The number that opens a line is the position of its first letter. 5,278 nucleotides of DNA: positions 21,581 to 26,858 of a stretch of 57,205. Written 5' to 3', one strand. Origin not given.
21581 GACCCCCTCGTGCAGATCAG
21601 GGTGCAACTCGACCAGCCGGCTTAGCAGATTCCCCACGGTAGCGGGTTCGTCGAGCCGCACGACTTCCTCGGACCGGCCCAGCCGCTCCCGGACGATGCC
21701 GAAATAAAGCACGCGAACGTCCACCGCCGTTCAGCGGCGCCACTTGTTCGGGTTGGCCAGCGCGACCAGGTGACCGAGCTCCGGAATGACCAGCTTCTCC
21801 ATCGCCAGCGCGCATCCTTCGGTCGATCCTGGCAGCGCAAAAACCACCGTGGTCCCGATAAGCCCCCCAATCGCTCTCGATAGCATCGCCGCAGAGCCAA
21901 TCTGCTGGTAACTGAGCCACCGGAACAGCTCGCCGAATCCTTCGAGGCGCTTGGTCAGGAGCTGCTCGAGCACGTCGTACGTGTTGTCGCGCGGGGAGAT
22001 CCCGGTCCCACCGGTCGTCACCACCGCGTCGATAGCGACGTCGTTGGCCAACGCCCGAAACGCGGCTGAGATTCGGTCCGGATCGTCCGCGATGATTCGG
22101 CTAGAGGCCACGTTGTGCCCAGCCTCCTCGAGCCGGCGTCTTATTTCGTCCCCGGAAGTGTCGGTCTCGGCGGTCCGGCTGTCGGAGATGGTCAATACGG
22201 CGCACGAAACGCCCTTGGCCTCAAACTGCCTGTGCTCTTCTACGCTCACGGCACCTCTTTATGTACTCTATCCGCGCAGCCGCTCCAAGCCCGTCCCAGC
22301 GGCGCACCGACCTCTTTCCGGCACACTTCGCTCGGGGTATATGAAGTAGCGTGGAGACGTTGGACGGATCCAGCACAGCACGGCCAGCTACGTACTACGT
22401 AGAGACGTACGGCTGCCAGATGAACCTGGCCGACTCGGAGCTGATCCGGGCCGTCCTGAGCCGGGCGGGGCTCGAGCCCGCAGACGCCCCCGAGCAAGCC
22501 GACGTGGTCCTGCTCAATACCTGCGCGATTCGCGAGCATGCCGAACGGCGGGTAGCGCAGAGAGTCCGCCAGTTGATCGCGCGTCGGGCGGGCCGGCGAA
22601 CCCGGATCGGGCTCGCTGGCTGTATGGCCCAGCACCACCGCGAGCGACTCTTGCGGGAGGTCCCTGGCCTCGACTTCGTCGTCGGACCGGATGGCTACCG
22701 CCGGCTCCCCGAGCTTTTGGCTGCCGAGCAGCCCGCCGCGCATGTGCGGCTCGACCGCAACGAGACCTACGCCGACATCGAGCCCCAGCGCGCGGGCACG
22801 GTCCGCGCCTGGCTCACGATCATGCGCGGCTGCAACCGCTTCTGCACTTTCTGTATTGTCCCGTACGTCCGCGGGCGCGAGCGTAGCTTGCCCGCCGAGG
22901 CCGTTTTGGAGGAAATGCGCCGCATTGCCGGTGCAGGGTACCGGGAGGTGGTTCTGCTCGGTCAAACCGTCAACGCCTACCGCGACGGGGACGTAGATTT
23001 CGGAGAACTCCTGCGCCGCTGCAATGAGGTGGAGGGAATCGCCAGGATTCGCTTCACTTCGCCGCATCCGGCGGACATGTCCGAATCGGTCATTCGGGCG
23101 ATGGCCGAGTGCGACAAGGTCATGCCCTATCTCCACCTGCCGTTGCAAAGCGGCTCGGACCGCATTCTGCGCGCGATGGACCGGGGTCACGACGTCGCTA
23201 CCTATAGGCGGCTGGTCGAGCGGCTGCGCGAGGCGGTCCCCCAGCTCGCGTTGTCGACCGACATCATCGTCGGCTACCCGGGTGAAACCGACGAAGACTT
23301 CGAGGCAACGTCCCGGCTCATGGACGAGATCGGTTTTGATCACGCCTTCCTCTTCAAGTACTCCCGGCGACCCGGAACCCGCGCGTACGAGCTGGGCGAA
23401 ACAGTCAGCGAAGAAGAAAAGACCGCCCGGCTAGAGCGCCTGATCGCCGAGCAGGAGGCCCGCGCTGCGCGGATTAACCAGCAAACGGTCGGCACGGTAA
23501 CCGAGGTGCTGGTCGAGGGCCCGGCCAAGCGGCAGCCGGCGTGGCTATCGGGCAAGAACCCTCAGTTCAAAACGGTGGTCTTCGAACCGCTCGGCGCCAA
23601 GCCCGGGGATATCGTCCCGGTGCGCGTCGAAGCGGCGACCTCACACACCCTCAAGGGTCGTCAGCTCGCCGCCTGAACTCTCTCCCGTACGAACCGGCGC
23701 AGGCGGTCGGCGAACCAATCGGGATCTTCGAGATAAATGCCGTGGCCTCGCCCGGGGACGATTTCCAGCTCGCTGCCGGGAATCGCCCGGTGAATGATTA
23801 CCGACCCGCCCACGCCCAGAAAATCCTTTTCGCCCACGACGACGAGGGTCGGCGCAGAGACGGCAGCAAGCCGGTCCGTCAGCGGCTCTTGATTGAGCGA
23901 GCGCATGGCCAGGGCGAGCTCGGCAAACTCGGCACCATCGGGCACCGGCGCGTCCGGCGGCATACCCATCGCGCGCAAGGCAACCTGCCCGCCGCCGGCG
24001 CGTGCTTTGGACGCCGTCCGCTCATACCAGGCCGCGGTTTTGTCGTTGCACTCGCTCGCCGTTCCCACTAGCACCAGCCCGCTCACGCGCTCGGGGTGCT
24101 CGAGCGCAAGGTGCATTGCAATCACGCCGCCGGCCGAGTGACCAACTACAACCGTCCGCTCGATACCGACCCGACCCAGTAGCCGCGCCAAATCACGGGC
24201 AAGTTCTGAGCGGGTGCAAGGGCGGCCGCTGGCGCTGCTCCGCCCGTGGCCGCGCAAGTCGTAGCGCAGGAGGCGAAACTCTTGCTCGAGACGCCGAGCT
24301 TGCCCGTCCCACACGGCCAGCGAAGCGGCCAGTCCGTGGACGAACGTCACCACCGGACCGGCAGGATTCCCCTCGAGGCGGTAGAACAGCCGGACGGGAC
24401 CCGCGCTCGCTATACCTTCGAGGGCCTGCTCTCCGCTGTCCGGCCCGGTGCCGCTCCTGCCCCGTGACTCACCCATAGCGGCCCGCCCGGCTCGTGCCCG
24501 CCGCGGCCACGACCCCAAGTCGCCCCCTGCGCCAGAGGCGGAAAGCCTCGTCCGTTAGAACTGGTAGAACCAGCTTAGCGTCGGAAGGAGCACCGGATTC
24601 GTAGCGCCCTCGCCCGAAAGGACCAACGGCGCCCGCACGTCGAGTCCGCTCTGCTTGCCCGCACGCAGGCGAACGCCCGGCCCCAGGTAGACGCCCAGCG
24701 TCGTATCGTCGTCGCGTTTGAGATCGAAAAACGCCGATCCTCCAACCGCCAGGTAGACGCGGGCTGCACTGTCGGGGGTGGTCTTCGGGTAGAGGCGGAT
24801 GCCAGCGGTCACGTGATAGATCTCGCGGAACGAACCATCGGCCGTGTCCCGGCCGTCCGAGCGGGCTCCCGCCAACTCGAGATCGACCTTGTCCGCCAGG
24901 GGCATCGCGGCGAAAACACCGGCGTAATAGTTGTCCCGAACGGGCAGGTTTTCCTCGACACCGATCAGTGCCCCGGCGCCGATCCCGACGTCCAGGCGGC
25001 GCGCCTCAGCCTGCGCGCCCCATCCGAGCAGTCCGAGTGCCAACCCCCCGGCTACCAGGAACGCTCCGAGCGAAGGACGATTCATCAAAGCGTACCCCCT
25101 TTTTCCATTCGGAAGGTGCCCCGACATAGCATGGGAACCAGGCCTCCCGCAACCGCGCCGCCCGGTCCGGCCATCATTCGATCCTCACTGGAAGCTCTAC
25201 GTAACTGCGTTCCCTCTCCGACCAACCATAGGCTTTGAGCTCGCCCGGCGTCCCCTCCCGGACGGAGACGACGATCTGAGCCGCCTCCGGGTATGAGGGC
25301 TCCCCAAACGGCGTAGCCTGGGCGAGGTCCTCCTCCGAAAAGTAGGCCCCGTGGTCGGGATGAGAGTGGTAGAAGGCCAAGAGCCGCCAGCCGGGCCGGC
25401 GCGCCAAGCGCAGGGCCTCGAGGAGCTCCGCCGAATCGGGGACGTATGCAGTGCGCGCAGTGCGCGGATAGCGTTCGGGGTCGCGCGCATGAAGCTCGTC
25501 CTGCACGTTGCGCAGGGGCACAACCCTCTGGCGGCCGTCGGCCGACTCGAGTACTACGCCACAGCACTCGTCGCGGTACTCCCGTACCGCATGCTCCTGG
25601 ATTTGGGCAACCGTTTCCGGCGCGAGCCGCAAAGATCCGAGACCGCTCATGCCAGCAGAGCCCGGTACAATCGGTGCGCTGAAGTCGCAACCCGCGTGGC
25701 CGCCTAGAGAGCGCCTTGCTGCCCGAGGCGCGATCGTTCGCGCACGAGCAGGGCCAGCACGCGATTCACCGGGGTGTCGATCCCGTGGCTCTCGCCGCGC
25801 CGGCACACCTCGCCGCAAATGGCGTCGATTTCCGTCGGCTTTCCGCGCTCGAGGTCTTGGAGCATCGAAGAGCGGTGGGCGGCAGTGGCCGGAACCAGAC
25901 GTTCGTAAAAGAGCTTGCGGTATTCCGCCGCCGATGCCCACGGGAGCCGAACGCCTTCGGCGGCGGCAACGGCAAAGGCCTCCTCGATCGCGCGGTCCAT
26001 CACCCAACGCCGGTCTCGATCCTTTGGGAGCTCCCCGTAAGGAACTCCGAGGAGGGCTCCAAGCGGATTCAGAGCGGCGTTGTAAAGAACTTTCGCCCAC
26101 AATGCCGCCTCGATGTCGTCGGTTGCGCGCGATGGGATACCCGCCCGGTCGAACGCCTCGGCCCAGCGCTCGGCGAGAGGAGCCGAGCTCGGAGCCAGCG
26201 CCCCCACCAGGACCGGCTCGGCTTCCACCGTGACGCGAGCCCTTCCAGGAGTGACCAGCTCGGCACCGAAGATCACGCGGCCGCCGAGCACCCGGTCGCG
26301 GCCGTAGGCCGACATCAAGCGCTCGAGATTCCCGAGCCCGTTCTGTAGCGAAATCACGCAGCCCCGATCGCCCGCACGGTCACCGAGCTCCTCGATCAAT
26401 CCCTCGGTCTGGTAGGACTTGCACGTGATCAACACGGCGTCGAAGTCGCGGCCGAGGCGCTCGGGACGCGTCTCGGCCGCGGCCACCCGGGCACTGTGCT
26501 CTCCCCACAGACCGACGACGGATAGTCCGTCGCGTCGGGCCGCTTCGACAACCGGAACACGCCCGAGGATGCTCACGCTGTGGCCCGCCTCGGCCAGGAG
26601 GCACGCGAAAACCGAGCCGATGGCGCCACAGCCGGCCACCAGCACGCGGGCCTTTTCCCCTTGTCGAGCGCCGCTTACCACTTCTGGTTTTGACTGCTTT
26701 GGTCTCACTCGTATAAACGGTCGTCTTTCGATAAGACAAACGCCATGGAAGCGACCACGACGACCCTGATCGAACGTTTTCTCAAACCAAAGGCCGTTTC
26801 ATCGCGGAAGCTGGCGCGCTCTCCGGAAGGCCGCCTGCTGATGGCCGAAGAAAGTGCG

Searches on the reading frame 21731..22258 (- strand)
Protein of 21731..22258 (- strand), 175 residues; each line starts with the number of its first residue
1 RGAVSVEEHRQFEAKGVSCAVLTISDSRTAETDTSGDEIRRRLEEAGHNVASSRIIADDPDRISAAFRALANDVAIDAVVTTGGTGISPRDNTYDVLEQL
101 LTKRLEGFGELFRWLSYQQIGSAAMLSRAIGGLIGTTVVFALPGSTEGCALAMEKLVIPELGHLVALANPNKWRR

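Call 29: search_protein_families(library=pfam, max_evalue=0.00001, proteins=[window:21731-22258:-])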
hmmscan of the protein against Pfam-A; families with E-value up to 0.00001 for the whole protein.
window:21731-22258:- (175 aa): 1 family
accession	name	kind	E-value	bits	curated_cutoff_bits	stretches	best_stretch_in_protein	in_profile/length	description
PF00994.29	MoCF_biosynth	-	8.8e-34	116.7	26.6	1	20-163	1-144/144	Probable molybdopterin binding domain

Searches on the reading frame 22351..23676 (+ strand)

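Call 30: search_protein_families(library=pfam, max_evalue=0.00001, proteins=[window:22351-23676:+])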
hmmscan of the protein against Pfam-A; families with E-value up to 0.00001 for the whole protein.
window:22351-23676:+ (441 aa): 3 families
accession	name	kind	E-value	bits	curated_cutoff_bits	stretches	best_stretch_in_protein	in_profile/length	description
PF04055.27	Radical_SAM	-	4.2e-33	115.3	29.5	1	156-323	2-165/166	Radical SAM superfamily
PF00919.26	UPF0004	-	3.5e-28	97.9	27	1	15-112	2-98/98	Uncharacterized protein family UPF0004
PF01938.26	TRAM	-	9.3e-08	32.3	21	1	377-437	1-59/61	TRAM domain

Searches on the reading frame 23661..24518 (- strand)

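Call 30: search_protein_families(library=pfam, max_evalue=0.00001, proteins=[window:23661-24518:-])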
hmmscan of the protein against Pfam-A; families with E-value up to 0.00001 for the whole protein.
window:23661-24518:- (285 aa): 4 families
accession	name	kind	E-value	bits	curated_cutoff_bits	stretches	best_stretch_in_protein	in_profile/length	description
PF00561.26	Abhydrolase_1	-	2.6e-31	109.6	25.8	1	55-178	1-133/245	alpha/beta hydrolase fold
PF12697.13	Abhydrolase_6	-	2.5e-21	77.8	26.3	1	59-271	3-216/217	Alpha/beta hydrolase family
PF12146.15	Hydrolase_4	-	4e-21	75.8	27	1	56-170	6-127/239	Serine aminopeptidase, S33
PF03096.20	Ndr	-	8.6e-08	31.7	23.3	1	104-172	83-147/283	Ndr family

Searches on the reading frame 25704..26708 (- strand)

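Call 30: search_protein_families(library=pfam, max_evalue=0.00001, proteins=[window:25704-26708:-])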
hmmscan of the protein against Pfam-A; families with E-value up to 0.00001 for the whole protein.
window:25704-26708:- (334 aa): 2 families
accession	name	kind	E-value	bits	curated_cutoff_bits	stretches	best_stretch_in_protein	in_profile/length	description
PF08546.17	ApbA_C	-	6.6e-36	123.9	22.7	1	198-324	1-123/125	Ketopantoate reductase PanE/ApbA C terminal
PF02558.23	ApbA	-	5.7e-32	110.8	22.2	1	22-169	1-146/150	Ketopantoate reductase PanE/ApbA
